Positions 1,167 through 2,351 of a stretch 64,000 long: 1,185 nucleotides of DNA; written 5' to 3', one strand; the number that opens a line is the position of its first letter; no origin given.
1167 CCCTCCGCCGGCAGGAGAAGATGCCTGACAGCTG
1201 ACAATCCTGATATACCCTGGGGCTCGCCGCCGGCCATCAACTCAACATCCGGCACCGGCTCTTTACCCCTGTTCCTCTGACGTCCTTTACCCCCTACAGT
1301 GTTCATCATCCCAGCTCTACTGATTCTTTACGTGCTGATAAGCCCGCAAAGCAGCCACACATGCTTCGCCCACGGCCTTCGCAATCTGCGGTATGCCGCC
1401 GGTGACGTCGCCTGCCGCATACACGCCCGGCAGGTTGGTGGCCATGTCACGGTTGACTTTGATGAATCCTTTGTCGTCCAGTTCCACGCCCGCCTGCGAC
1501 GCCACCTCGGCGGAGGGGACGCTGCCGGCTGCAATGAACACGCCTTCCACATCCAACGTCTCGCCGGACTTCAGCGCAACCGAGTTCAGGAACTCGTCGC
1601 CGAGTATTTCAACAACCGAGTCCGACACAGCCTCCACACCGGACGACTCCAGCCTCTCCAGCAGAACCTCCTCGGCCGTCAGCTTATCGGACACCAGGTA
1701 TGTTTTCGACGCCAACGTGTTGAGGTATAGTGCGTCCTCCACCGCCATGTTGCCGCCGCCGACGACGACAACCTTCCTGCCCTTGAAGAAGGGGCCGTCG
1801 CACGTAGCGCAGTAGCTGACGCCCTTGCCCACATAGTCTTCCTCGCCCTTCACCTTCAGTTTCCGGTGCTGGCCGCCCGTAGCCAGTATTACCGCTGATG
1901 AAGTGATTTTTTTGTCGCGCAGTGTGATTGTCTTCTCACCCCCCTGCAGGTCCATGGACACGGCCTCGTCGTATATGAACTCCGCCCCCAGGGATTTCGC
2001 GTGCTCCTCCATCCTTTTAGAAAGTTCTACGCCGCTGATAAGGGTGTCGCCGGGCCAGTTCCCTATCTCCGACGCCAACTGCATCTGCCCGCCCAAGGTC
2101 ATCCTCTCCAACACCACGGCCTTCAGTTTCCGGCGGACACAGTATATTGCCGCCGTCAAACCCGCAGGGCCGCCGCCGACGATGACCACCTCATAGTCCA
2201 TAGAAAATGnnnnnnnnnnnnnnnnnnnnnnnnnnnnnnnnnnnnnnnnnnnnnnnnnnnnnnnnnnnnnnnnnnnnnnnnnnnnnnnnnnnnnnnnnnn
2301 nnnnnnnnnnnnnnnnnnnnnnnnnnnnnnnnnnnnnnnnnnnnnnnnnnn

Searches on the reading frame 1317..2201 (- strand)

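Call 52: search_protein_families(library=pfam, proteins=[window:1317-2201:-], max_evalue=0.001)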
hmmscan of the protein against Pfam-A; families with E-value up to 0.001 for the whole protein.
window:1317-2201:- (294 aa): 14 families
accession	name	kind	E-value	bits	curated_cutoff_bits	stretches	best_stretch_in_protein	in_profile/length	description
PF07992.20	Pyr_redox_2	-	2.4e-51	175.3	26.1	1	3-280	1-291/291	Pyridine nucleotide-disulphide oxidoreductase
PF13738.12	Pyr_redox_3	-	3e-21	76.4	30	2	82-264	106-305/305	Pyridine nucleotide-disulphide oxidoreductase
PF00070.33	Pyr_redox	-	1.5e-11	45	22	1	143-198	1-64/82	Pyridine nucleotide-disulphide oxidoreductase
PF00890.30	FAD_binding_2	-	8.6e-10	38.8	20.4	1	5-44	2-42/414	FAD binding domain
PF01266.30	DAO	-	2.4e-09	37.6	27.9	1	5-38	2-37/353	FAD dependent oxidoreductase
PF03486.20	HI0933_like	-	9.5e-08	32.2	50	1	4-37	2-35/244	HI0933-like protein Rossmann domain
PF01946.23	Thi4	-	2.3e-06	27.4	26.2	1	3-41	18-58/235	Thi4 family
PF12831.13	FAD_oxidored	-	6.7e-06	26.1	27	1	4-41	1-39/416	FAD dependent oxidoreductase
PF13450.12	NAD_binding_8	-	9e-06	26.3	21.9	1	7-41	1-36/68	NAD(P)-binding Rossmann-like domain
PF13241.12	NAD_binding_7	-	8.2e-05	23.6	22.1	0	139-182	5-46/104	Putative NAD(P)-binding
PF13454.12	NAD_binding_9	-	0.0002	21.8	21.8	0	6-30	1-29/155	FAD-NAD(P)-binding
PF05834.18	Lycopene_cycl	-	0.00035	20.2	23.4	0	166-227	79-141/380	Lycopene cyclase protein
PF01134.28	GIDA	-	0.00055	19.5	22.1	0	5-31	2-28/391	Glucose inhibited division protein A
PF01494.25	FAD_binding_3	-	0.00078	19.2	22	0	2-34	1-33/349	FAD binding domain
